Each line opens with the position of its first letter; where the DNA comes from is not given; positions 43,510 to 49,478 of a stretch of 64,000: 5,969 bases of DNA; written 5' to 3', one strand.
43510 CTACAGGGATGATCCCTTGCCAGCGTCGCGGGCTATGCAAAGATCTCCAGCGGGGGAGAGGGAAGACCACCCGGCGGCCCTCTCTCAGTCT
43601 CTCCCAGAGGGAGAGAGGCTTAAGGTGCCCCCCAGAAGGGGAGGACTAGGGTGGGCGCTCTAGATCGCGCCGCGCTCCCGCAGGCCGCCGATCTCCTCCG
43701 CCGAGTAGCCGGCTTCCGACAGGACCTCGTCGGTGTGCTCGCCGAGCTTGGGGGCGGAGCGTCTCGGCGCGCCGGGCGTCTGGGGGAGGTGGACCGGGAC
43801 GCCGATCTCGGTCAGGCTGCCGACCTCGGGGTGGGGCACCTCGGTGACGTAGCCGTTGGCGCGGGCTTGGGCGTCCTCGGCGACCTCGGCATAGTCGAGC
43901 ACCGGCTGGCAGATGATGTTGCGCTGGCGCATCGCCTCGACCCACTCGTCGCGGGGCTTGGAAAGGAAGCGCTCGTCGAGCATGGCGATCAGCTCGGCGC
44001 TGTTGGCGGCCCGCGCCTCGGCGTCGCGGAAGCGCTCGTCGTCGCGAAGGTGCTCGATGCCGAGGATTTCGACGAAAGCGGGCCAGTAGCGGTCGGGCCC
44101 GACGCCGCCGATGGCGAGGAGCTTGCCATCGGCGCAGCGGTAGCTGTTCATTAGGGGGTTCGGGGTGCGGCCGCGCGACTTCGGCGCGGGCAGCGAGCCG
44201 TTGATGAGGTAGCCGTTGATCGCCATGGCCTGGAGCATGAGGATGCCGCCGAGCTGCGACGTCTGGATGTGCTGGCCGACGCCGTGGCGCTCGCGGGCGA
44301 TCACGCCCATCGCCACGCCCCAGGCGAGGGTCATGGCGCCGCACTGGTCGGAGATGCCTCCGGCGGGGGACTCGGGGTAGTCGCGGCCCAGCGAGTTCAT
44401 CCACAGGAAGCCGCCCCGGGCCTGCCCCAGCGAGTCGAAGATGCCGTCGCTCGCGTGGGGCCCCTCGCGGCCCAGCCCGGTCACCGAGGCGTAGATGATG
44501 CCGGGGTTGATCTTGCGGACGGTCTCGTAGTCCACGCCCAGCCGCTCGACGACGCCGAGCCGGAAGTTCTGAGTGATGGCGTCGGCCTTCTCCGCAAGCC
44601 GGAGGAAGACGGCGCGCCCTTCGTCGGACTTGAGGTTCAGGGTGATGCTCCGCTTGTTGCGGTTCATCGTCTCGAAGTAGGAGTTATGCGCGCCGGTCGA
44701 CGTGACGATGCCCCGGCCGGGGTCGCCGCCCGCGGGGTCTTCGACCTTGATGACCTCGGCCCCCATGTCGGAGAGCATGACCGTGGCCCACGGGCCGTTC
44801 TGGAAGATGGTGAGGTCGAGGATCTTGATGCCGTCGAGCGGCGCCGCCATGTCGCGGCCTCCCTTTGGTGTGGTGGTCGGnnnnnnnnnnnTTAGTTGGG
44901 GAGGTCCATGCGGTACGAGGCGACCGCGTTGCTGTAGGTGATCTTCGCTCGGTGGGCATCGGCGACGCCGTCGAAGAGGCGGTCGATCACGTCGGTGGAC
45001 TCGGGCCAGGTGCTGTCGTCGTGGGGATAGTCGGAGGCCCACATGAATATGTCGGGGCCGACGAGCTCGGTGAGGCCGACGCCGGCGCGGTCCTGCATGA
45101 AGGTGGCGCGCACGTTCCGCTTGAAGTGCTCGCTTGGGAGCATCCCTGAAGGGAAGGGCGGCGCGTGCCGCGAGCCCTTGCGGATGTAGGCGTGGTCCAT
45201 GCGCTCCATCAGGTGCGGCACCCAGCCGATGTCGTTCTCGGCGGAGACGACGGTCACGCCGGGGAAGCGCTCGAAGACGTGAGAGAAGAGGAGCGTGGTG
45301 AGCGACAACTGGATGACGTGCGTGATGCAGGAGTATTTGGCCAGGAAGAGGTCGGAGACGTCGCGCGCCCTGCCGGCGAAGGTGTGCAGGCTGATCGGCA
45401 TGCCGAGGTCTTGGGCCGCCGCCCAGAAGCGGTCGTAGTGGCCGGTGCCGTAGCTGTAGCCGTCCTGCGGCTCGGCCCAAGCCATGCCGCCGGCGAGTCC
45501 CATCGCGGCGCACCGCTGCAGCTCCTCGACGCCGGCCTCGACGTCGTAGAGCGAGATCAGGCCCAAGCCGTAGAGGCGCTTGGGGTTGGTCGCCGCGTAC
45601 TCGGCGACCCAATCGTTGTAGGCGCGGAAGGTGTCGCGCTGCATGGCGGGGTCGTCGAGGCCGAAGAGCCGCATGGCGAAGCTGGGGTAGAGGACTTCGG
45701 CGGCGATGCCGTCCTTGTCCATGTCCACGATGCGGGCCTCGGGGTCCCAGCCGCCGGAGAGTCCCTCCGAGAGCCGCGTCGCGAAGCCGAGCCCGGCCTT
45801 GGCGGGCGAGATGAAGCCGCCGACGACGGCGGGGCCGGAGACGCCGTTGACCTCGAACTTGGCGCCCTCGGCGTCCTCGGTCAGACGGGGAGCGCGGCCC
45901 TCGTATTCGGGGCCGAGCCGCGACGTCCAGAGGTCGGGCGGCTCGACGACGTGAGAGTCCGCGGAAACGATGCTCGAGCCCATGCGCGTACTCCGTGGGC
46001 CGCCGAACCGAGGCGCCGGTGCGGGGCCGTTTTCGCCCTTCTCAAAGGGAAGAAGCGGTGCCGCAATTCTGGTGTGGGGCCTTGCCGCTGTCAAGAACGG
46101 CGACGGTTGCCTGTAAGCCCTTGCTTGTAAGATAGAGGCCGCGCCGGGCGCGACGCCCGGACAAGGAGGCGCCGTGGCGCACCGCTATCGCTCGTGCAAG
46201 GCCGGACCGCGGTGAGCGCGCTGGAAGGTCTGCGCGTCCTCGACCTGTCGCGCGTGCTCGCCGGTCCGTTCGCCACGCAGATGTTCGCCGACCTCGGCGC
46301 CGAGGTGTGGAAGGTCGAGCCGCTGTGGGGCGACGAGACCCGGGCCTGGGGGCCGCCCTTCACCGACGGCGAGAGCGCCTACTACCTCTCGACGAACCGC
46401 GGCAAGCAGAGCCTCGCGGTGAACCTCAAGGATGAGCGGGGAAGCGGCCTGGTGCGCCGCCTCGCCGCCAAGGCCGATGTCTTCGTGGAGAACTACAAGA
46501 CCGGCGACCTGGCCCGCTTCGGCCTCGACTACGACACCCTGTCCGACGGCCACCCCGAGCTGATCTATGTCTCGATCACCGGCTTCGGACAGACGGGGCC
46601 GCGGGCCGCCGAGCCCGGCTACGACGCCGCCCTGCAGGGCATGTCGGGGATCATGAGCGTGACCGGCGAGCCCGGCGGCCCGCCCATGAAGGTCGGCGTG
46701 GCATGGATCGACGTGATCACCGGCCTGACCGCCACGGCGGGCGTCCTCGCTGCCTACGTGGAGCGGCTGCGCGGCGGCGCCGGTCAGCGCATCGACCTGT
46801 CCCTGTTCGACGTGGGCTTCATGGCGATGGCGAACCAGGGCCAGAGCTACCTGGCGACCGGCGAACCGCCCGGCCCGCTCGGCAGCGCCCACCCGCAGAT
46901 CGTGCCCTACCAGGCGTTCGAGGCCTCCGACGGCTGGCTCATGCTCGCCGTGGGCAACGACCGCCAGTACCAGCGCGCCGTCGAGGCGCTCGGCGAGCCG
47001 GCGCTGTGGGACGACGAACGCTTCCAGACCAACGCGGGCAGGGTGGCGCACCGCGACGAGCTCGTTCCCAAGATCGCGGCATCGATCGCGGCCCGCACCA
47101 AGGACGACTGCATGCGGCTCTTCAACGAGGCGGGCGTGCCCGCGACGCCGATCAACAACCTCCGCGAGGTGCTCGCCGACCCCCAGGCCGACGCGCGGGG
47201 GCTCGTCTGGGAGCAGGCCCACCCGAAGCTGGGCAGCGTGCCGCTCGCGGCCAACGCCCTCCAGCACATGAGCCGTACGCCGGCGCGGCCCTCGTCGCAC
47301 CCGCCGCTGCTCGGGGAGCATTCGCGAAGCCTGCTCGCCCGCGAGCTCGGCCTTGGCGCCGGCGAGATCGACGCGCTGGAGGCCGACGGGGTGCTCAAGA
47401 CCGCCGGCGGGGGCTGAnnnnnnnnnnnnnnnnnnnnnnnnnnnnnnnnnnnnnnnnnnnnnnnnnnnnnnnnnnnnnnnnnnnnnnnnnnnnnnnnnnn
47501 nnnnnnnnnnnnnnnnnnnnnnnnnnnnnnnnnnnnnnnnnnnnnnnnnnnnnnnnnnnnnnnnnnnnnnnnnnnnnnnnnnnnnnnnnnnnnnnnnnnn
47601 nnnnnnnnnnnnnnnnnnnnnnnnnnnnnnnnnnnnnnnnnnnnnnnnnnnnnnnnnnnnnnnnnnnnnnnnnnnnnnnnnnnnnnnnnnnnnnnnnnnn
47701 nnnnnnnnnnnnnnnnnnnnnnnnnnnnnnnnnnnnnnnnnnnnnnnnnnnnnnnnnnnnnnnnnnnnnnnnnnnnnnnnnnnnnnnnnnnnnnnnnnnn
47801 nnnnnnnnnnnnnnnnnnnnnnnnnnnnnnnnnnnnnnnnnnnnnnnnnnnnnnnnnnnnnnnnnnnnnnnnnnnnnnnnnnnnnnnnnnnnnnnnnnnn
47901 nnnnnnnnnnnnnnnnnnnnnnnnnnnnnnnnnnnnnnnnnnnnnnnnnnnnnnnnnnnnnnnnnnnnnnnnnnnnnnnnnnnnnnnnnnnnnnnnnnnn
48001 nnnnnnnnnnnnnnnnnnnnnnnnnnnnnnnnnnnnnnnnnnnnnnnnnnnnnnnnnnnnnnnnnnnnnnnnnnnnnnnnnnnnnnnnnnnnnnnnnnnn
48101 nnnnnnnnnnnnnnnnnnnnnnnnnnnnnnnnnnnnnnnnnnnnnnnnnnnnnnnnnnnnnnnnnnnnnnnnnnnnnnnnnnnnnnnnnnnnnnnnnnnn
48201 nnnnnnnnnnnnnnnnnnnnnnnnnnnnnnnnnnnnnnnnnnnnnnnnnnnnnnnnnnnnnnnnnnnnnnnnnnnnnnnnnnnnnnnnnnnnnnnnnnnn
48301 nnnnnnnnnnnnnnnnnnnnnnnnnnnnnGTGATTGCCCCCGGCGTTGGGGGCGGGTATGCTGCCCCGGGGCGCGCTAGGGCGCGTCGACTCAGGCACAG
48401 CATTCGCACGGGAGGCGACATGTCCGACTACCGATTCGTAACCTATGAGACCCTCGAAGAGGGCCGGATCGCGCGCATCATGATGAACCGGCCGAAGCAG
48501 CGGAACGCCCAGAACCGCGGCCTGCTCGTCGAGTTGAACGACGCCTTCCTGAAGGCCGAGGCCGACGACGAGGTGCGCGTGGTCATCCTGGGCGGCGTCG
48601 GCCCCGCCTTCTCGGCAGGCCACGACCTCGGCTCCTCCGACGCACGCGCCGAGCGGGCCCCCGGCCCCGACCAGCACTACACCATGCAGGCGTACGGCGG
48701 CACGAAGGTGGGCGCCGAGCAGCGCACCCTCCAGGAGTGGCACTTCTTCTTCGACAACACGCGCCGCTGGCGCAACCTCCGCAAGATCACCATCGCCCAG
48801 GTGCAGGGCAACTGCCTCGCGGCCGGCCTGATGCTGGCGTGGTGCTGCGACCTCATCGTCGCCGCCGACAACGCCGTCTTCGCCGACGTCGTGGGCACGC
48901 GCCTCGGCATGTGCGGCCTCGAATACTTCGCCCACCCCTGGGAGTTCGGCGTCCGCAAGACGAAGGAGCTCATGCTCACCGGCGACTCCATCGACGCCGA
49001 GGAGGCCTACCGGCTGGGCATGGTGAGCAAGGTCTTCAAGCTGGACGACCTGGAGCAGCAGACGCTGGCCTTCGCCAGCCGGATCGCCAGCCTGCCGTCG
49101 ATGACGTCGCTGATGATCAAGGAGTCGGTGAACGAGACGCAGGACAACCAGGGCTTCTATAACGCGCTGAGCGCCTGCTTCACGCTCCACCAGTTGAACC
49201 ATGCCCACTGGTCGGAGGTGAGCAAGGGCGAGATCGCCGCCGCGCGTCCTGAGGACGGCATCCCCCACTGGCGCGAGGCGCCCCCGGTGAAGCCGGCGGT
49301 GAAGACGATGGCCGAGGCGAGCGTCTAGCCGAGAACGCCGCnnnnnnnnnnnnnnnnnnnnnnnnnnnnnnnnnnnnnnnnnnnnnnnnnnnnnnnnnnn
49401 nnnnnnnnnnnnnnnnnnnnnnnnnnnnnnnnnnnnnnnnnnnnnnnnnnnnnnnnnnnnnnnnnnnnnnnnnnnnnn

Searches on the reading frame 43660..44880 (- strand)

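Call 88: search_protein_families(library=pfam, proteins=[window:43660-44880:-], max_evalue=0.00001)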
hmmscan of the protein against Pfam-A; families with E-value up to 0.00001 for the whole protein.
window:43660-44880:- (406 aa): 1 family
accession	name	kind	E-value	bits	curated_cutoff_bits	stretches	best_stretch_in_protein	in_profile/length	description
PF02515.22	CoA_transf_3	-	1.6e-109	366.9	23.3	1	15-383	1-366/366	CoA-transferase family III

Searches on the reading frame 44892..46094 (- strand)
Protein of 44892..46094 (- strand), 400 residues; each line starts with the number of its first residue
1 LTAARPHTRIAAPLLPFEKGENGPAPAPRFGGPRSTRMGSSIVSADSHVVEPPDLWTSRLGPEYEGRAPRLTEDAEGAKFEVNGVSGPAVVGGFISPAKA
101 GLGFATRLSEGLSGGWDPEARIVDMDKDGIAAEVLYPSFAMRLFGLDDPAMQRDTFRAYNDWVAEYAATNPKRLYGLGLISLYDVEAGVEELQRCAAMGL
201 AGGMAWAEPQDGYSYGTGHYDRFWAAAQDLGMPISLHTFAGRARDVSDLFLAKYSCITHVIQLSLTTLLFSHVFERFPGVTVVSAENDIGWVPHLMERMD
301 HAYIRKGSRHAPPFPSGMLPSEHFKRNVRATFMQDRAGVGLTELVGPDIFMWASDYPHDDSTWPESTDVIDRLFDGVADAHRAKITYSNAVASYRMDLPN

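Call 88: search_protein_families(library=pfam, proteins=[window:44892-46094:-], max_evalue=0.00001)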
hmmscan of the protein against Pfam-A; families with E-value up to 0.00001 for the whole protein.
window:44892-46094:- (400 aa): 1 family
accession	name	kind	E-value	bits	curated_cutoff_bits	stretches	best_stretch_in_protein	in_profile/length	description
PF04909.20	Amidohydro_2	-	5.3e-24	85.9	26.4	1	109-395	12-288/289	Amidohydrolase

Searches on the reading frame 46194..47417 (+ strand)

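Call 88: search_protein_families(library=pfam, proteins=[window:46194-47417:+], max_evalue=0.00001)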
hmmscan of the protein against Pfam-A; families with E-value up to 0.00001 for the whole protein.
window:46194-47417:+ (407 aa): 1 family
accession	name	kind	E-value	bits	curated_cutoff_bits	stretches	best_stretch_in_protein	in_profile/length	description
PF02515.22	CoA_transf_3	-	2.5e-127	425.4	23.3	1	10-377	1-366/366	CoA-transferase family III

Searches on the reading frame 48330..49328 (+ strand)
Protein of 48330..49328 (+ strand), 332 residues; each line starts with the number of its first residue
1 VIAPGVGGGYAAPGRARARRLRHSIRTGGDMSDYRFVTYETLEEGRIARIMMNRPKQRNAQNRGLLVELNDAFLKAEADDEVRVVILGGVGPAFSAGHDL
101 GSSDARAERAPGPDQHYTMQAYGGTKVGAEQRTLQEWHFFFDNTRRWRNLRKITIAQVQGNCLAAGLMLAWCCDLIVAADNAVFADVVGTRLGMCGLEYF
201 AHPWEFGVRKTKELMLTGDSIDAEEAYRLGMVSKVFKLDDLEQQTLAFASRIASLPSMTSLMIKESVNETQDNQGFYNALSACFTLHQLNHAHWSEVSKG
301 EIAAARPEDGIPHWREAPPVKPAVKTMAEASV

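Call 88: search_protein_families(library=pfam, proteins=[window:48330-49328:+], max_evalue=0.00001)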
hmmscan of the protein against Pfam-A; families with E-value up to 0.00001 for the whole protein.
window:48330-49328:+ (332 aa): 2 families
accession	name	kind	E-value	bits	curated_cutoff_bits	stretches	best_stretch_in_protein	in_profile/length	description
PF00378.25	ECH_1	-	1.6e-39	136.2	27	2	136-274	73-212/251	Enoyl-CoA hydratase/isomerase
PF16113.10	ECH_2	-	2.5e-13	50.7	27.2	1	48-284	2-226/335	Enoyl-CoA hydratase/isomerase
